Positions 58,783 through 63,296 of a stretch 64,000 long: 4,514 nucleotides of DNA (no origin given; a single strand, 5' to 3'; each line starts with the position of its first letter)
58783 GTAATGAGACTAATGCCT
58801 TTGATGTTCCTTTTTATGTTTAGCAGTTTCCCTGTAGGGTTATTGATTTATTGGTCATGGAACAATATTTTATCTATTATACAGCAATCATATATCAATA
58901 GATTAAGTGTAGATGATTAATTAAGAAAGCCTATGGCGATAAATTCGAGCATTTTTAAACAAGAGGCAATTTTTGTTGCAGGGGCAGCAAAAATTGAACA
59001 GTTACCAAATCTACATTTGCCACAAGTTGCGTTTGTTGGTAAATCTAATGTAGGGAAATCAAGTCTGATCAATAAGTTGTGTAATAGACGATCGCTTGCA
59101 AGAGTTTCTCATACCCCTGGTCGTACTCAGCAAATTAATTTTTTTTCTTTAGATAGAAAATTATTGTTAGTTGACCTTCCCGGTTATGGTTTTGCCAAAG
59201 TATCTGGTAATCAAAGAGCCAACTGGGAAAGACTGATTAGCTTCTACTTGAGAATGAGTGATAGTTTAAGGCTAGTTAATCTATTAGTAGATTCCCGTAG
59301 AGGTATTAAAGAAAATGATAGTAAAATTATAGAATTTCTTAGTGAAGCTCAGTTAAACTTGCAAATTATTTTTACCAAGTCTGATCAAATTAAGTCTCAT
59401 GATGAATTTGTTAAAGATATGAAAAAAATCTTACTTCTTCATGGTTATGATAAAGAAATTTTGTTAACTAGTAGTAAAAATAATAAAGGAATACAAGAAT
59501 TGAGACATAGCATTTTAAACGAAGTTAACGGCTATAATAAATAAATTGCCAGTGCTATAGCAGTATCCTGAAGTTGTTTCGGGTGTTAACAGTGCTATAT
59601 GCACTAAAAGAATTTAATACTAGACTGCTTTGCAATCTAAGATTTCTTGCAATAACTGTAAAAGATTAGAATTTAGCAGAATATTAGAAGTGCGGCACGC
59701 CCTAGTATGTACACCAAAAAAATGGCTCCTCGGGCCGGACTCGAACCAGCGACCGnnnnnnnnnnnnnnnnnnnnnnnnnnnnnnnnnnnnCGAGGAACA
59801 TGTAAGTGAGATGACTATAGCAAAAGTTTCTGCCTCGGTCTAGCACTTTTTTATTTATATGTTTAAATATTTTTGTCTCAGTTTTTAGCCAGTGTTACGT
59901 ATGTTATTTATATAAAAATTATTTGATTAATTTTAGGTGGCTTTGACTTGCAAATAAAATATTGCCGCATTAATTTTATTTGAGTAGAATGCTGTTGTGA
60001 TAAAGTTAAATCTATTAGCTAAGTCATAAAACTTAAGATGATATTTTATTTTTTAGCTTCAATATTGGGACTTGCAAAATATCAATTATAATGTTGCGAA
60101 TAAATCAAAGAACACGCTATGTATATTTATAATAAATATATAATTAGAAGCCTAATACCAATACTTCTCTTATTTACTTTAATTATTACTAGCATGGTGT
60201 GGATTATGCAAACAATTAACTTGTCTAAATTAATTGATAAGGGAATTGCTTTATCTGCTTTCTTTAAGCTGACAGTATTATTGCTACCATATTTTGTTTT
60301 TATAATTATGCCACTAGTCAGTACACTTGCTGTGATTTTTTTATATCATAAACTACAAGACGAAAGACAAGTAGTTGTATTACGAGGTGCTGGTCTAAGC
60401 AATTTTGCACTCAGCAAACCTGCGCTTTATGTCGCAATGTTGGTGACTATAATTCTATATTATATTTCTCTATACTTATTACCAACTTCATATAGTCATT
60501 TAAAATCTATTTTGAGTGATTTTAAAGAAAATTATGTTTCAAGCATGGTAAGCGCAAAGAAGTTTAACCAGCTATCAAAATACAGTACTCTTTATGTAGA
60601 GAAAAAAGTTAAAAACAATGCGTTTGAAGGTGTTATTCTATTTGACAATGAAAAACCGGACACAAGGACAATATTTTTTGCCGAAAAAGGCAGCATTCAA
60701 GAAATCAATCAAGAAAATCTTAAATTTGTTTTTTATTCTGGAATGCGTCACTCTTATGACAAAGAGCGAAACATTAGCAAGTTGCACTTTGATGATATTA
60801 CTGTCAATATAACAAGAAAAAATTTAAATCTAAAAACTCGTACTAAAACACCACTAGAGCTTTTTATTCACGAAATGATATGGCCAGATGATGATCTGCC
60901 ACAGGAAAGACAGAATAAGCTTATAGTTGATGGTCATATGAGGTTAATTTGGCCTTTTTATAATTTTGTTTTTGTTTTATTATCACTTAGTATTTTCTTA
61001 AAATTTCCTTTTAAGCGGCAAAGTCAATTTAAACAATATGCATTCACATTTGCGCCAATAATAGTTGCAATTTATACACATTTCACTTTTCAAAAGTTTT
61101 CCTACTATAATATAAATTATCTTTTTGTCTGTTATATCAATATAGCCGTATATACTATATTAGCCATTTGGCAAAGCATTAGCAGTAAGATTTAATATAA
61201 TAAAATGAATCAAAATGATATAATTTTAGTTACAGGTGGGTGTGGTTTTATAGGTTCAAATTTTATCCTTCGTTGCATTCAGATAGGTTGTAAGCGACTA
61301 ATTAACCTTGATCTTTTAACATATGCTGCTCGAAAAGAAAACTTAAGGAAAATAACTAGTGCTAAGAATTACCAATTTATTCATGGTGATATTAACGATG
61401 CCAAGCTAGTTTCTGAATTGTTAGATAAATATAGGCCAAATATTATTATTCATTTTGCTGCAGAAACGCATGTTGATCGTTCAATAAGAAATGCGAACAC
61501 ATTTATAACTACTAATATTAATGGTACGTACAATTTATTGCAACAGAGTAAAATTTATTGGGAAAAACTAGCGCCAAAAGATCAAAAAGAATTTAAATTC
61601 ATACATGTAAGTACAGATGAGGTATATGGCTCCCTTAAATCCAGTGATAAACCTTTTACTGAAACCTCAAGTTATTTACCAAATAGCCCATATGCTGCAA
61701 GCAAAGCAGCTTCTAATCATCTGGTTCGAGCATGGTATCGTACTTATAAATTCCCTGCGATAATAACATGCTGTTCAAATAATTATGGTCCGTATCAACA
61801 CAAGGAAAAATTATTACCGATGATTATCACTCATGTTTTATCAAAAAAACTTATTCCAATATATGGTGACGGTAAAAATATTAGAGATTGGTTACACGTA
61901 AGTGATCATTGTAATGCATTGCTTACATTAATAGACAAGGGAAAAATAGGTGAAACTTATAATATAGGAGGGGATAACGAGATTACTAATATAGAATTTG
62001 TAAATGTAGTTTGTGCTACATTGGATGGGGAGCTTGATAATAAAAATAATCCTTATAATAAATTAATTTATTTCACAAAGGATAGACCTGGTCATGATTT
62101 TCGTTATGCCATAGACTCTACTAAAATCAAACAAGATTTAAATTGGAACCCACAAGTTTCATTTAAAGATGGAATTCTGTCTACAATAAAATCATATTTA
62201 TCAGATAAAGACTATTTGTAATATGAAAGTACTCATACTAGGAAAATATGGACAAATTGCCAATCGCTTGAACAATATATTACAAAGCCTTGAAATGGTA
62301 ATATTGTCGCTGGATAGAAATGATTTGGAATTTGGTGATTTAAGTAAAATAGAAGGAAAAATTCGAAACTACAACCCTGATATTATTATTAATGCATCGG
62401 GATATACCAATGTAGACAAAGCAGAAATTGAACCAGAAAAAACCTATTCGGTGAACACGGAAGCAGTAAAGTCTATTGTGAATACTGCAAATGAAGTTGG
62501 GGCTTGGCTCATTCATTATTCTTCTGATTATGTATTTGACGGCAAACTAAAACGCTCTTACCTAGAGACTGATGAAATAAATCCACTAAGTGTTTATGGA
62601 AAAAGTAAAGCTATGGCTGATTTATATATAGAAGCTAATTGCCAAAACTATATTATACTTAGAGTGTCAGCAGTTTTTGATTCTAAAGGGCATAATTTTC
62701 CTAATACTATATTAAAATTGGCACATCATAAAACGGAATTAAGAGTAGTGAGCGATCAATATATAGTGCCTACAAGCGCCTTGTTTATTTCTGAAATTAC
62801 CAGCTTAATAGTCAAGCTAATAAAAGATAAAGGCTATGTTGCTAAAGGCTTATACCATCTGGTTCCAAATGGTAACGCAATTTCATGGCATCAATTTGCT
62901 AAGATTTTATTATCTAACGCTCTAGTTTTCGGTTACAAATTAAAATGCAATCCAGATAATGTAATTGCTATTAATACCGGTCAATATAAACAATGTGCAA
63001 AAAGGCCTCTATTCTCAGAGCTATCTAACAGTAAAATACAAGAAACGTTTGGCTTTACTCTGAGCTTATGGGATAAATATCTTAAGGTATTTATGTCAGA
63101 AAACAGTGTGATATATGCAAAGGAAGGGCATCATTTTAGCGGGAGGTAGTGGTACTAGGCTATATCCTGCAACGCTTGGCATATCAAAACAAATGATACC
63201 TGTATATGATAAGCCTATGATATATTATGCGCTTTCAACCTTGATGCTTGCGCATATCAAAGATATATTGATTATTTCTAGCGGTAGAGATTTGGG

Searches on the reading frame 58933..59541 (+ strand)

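Call 57: search_protein_families(library=pfam, proteins=[window:58933-59541:+], max_evalue=0.00001)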
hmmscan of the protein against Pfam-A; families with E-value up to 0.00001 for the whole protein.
window:58933-59541:+ (203 aa): 4 families
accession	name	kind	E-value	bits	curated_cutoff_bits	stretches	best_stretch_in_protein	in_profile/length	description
PF01926.29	MMR_HSR1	-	3.2e-22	79.2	21.9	1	31-149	1-113/113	50S ribosome-binding GTPase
PF03193.22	RsgA_GTPase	-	4.1e-12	46.7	30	1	26-85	103-168/174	RsgA GTPase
PF02421.24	FeoB_N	-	1.4e-09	38.1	27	1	31-193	2-155/156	Ferrous iron transport protein B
PF00009.33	GTP_EFTU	-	8e-07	29.3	26.5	0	115-196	96-184/188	Elongation factor Tu GTP binding domain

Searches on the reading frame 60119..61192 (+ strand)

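Call 57: search_protein_families(library=pfam, proteins=[window:60119-61192:+], max_evalue=0.00001)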
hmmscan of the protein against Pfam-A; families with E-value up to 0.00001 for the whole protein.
window:60119-61192:+ (358 aa): 1 family
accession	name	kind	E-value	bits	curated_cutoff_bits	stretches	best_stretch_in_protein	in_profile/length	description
PF03739.19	LptF_LptG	-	4.3e-51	174.4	27.9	1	6-351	1-349/353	Lipopolysaccharide export system permease LptF/LptG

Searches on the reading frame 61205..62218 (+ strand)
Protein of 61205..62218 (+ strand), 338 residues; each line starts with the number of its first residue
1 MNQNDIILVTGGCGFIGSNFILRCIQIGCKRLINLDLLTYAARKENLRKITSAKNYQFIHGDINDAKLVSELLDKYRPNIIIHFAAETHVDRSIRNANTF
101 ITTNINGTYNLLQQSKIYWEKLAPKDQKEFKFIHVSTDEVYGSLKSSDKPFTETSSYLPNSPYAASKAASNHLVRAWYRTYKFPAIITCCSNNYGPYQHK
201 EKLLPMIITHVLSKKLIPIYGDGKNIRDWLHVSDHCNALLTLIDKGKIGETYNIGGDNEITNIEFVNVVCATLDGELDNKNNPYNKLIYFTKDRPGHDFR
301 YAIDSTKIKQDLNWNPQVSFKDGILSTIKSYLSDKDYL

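Call 57: search_protein_families(library=pfam, proteins=[window:61205-62218:+], max_evalue=0.00001)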
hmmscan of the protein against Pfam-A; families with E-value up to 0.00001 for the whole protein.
window:61205-62218:+ (338 aa): 6 families
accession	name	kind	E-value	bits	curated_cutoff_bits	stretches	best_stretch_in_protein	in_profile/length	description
PF16363.11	GDP_Man_Dehyd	-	5.5e-82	276.3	27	1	8-324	1-329/332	GDP-mannose 4,6 dehydratase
PF01370.27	Epimerase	-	1.4e-60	205.1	20.9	1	7-255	1-240/240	NAD dependent epimerase/dehydratase family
PF01073.25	3Beta_HSD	-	3.7e-17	62.7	22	1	8-233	1-219/280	3-beta hydroxysteroid dehydrogenase/isomerase family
PF02719.21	Polysacc_synt_2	-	2.8e-15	56.7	20.2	1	7-116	1-116/293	Polysaccharide biosynthesis protein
PF04321.23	RmlD_sub_bind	-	4.4e-13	49.4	27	1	43-271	33-229/287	RmlD substrate binding domain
PF07993.18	NAD_binding_4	-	1e-10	41.6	20.1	1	45-222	49-241/258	Male sterility protein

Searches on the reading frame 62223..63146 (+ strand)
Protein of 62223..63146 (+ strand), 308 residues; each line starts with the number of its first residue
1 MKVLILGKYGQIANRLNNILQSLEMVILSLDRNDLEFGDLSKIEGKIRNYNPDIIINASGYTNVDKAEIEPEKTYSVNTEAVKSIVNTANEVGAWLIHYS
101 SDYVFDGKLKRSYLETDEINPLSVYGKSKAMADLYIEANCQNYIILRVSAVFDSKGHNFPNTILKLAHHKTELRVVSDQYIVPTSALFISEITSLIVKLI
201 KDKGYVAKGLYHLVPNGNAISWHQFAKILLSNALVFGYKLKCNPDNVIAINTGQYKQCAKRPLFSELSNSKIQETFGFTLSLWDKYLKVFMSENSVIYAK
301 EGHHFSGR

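Call 57: search_protein_families(library=pfam, proteins=[window:62223-63146:+], max_evalue=0.00001)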
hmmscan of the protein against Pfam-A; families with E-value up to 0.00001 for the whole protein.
window:62223-63146:+ (308 aa): 3 families
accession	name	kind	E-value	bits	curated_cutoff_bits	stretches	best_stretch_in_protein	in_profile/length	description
PF04321.23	RmlD_sub_bind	-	1.1e-78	264.7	27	1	1-293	1-284/287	RmlD substrate binding domain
PF01370.27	Epimerase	-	4e-15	56.3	20.9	1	3-164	1-186/240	NAD dependent epimerase/dehydratase family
PF16363.11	GDP_Man_Dehyd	-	4.3e-10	40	27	1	37-149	61-177/332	GDP-mannose 4,6 dehydratase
